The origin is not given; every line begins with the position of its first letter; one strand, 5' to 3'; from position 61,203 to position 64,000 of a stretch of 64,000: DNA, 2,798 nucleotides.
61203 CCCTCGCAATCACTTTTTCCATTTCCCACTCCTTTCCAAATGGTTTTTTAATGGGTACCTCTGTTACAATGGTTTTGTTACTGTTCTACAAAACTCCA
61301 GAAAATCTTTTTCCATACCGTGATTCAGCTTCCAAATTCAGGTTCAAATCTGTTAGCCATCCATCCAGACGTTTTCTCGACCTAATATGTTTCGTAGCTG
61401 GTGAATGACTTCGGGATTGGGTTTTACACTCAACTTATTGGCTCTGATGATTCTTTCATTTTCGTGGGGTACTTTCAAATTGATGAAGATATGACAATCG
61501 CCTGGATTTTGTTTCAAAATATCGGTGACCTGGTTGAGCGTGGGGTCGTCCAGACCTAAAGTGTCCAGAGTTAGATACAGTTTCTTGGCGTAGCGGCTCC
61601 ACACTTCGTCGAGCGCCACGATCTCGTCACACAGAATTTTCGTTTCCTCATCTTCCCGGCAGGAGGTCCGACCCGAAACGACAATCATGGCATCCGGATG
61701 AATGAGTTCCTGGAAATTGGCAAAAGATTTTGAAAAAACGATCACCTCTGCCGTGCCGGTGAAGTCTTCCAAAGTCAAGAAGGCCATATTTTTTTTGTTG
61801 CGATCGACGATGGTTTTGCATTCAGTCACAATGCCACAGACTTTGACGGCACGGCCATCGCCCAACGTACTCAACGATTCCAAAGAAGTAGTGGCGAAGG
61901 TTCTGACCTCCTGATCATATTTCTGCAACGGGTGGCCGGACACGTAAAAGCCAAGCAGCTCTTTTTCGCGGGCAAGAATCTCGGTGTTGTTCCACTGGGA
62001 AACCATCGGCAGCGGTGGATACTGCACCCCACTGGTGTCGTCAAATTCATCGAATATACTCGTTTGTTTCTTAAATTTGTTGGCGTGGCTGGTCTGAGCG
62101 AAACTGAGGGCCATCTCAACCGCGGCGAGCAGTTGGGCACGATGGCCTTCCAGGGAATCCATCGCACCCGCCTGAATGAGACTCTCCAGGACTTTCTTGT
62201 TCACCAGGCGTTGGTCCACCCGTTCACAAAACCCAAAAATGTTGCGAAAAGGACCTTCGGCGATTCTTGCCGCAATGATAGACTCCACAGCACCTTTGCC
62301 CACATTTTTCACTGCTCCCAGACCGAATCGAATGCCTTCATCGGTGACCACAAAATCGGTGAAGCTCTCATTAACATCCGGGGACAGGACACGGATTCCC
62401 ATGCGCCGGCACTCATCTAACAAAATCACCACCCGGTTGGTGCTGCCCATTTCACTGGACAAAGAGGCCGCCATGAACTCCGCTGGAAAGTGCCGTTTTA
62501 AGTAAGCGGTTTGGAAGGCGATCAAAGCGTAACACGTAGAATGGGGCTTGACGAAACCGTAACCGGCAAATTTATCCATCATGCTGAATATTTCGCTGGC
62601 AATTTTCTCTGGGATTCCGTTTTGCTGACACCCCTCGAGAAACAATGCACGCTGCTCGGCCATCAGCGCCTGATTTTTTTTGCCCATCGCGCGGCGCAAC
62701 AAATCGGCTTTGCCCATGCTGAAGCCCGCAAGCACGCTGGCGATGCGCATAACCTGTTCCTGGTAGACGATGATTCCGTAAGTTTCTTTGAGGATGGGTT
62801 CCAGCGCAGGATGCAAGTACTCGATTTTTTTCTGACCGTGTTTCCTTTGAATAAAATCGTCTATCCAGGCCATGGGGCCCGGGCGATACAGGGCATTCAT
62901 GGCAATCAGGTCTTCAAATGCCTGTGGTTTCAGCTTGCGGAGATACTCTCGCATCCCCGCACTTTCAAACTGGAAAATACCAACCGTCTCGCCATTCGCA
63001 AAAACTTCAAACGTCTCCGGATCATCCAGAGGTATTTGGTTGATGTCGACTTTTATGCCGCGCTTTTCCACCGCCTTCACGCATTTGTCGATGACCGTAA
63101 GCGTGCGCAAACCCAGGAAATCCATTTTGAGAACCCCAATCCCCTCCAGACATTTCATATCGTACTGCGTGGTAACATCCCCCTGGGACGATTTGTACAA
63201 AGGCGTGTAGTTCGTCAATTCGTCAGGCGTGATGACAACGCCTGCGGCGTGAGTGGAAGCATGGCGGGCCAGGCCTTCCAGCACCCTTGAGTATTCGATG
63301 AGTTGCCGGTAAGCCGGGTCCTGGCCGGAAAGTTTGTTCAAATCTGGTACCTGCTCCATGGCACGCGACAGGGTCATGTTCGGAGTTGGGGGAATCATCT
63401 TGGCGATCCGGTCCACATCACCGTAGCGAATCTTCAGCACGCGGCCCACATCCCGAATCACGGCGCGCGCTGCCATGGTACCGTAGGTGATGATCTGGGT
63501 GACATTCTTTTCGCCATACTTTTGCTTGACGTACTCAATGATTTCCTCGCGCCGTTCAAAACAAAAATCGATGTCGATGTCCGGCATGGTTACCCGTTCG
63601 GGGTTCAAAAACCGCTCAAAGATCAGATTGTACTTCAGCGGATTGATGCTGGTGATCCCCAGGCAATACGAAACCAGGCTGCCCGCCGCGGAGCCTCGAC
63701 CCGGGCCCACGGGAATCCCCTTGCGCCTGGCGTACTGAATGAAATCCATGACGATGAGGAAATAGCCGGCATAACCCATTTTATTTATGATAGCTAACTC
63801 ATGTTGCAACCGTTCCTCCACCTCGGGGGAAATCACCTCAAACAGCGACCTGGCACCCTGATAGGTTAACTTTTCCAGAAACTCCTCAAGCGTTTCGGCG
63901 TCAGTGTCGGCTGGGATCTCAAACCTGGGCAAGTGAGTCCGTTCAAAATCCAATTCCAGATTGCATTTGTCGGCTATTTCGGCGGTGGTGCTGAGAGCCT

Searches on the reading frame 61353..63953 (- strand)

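Call 57: search_protein_families(library=pfam, proteins=[window:61353-63953:-], max_evalue=0.00001)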
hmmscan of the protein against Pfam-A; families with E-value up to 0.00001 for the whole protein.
window:61353-63953:- (866 aa): 4 families
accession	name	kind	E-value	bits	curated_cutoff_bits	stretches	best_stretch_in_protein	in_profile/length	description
PF07733.18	DNA_pol3_alpha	-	2.6e-105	352.1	23.9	1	25-281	2-260/260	Bacterial DNA polymerase III alpha NTPase domain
PF17657.6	DNA_pol3_finger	-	1.9e-70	236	22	1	284-446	1-166/166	Bacterial DNA polymerase III alpha subunit finger domain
PF14579.12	HHH_6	-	2.5e-33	114.6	25.6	1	519-608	1-90/90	Helix-hairpin-helix motif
PF01336.31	tRNA_anti-codon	-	1.4e-12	47.8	27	1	703-779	1-73/75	OB-fold nucleic acid binding domain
